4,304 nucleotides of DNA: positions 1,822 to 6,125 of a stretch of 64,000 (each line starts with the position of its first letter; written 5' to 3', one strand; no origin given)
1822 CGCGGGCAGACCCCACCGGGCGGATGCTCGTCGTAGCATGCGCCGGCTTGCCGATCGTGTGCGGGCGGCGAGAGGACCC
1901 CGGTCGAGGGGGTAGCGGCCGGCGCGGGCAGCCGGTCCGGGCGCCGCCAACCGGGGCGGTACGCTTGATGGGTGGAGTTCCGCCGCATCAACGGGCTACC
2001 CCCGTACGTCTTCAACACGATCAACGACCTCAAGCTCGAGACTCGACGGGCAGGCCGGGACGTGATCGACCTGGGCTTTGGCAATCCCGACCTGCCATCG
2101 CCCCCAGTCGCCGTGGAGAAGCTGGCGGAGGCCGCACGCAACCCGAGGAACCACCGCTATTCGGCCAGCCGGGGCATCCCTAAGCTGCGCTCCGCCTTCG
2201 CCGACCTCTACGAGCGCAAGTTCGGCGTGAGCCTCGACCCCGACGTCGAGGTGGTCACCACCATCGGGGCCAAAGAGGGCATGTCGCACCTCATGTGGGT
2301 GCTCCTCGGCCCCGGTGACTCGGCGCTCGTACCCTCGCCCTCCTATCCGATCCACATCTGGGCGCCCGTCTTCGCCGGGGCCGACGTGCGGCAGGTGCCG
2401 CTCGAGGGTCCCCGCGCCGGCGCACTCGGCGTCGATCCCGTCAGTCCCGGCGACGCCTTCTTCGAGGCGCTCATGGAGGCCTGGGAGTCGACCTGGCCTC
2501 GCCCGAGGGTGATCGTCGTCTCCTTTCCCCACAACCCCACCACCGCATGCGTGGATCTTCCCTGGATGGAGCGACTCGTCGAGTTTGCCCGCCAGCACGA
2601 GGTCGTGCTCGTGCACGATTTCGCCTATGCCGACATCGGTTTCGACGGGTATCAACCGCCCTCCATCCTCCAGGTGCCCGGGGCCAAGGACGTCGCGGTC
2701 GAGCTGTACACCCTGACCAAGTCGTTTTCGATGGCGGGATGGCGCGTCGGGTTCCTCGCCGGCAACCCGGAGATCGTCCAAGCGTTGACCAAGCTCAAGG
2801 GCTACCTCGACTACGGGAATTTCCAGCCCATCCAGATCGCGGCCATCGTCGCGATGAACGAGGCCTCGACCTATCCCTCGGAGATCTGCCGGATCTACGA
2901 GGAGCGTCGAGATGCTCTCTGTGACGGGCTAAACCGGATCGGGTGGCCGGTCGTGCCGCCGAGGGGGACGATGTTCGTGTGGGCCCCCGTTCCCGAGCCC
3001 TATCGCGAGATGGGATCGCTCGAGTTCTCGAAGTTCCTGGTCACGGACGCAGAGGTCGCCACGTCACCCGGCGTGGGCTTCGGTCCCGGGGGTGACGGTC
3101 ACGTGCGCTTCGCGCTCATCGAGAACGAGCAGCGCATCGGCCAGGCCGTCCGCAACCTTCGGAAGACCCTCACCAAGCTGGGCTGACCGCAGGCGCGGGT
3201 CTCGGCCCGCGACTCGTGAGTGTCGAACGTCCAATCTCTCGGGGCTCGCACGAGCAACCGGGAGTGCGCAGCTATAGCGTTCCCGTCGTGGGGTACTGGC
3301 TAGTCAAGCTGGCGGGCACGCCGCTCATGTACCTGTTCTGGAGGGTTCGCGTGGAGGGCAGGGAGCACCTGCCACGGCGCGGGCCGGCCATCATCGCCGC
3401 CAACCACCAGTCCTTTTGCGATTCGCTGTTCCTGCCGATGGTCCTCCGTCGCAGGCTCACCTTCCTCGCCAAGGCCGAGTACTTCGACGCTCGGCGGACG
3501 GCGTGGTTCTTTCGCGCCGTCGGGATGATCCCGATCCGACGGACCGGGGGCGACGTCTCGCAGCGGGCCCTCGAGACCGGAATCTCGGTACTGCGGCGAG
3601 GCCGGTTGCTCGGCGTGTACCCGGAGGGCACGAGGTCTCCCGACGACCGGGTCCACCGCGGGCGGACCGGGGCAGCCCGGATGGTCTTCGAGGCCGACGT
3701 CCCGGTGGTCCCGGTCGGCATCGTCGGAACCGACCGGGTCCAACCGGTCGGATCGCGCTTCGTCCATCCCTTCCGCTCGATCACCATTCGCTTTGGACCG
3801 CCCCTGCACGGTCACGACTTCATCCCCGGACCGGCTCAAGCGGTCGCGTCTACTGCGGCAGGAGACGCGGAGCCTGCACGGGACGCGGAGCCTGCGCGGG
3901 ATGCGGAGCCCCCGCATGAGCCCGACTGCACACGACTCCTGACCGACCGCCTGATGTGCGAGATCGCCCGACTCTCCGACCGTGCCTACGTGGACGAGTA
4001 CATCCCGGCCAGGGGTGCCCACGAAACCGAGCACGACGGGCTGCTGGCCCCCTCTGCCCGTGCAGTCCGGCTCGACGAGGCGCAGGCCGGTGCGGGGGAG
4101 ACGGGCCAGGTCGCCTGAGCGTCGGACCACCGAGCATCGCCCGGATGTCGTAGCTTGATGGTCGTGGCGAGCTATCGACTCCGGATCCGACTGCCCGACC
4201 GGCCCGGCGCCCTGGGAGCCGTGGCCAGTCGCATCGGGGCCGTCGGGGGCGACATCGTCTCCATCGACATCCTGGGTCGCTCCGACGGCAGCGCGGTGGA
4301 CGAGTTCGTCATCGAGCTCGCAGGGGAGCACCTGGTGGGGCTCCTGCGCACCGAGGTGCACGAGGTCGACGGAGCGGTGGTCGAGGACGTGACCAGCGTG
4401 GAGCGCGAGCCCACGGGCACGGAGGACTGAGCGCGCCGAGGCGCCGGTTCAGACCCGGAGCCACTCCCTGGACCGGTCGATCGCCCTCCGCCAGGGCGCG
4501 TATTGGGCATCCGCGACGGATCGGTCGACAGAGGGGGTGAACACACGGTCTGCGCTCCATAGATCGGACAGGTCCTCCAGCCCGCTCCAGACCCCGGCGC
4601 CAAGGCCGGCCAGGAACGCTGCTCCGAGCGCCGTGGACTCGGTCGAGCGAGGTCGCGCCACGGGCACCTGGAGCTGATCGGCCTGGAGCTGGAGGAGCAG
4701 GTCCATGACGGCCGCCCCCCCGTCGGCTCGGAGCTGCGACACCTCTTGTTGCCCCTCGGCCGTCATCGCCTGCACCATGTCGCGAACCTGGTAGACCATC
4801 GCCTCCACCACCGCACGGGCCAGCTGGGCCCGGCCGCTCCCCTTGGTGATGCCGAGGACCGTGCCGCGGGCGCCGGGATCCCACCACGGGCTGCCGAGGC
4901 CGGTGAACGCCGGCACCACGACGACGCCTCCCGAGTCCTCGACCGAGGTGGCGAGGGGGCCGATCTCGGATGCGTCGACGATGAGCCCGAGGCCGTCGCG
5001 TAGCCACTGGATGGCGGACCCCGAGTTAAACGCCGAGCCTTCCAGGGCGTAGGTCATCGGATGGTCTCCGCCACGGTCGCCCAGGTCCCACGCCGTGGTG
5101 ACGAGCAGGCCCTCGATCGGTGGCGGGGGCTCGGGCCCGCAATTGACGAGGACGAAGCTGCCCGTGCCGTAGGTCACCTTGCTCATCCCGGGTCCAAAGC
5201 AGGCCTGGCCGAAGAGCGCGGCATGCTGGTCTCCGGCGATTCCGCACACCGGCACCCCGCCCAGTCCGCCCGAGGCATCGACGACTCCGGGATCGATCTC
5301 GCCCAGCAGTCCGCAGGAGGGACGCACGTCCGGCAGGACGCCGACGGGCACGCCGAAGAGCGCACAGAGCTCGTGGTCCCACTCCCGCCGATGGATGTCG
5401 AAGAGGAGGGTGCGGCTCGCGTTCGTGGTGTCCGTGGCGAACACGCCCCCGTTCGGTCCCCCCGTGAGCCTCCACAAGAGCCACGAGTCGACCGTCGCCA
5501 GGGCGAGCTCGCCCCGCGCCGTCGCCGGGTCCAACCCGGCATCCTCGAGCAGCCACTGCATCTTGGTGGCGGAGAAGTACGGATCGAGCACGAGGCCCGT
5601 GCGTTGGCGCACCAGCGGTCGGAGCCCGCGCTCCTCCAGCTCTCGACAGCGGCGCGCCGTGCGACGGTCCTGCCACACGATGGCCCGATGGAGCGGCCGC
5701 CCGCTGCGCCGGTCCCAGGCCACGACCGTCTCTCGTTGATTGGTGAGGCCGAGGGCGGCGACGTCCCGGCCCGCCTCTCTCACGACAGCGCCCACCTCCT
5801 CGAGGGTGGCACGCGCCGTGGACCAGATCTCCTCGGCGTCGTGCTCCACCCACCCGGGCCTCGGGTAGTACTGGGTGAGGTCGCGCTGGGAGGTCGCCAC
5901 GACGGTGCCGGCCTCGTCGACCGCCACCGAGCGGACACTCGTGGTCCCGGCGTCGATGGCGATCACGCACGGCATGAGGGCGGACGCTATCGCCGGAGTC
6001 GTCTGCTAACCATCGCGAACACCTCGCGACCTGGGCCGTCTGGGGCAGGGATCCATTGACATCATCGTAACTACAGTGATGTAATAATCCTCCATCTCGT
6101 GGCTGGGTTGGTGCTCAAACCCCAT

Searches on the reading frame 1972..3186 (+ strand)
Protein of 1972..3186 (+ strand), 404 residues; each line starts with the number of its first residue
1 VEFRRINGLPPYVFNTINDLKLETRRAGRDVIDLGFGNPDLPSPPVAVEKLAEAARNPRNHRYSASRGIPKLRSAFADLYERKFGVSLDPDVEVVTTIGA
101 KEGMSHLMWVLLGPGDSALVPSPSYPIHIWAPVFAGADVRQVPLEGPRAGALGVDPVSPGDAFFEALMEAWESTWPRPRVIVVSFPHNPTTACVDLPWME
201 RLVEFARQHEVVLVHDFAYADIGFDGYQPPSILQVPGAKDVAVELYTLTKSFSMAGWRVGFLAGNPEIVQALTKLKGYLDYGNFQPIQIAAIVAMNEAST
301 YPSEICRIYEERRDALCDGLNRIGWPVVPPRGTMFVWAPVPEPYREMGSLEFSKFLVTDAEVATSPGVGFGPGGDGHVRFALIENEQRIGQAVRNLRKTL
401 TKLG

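Call 51: search_protein_families(library=pfam, proteins=[window:1972-3186:+], max_evalue=0.00001)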
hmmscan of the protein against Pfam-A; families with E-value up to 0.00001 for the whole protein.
window:1972-3186:+ (404 aa): 1 family
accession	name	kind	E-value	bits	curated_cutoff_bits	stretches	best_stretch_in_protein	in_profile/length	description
PF00155.27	Aminotran_1_2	-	2.1e-53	182.2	19.7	1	30-384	2-350/361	Aminotransferase class I and II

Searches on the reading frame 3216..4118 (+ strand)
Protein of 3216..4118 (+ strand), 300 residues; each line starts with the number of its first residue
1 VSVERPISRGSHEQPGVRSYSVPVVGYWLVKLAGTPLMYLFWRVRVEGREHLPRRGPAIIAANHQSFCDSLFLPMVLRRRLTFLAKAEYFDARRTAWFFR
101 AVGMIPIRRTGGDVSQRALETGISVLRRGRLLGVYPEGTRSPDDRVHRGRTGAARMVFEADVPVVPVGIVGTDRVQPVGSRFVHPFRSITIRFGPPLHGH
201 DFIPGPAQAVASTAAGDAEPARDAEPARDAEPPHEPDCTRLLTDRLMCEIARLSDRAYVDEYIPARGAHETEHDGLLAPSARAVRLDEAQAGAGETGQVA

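Call 51: search_protein_families(library=pfam, proteins=[window:3216-4118:+], max_evalue=0.00001)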
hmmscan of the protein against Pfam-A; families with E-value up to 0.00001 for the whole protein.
window:3216-4118:+ (300 aa): 1 family
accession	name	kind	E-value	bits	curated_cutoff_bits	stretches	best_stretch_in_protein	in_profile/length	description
PF01553.26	Acyltransferase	-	1.3e-33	116.1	23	1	43-169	1-131/132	Acyltransferase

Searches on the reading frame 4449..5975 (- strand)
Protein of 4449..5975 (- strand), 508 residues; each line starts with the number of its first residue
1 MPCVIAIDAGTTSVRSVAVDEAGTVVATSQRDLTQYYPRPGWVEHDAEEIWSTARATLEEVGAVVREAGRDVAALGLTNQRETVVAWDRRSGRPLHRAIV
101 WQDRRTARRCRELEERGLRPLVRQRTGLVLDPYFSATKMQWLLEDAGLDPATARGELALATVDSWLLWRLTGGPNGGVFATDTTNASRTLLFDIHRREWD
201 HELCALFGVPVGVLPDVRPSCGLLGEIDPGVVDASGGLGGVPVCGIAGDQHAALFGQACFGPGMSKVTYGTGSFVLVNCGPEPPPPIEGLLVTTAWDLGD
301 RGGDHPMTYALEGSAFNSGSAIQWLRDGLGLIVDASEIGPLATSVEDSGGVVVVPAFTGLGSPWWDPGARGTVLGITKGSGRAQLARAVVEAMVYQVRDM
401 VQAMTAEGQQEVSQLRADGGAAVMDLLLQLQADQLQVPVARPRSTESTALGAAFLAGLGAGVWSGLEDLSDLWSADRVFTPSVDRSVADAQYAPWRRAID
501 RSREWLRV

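Call 51: search_protein_families(library=pfam, proteins=[window:4449-5975:-], max_evalue=0.00001)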
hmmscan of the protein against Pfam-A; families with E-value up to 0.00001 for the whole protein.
window:4449-5975:- (508 aa): 2 families
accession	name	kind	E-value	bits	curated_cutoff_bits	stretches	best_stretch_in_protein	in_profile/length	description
PF00370.27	FGGY_N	-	2.4e-68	230.8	28.8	1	4-256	2-245/245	FGGY family of carbohydrate kinases, N-terminal domain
PF02782.22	FGGY_C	-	3.9e-41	141.5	27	1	267-458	3-196/198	FGGY family of carbohydrate kinases, C-terminal domain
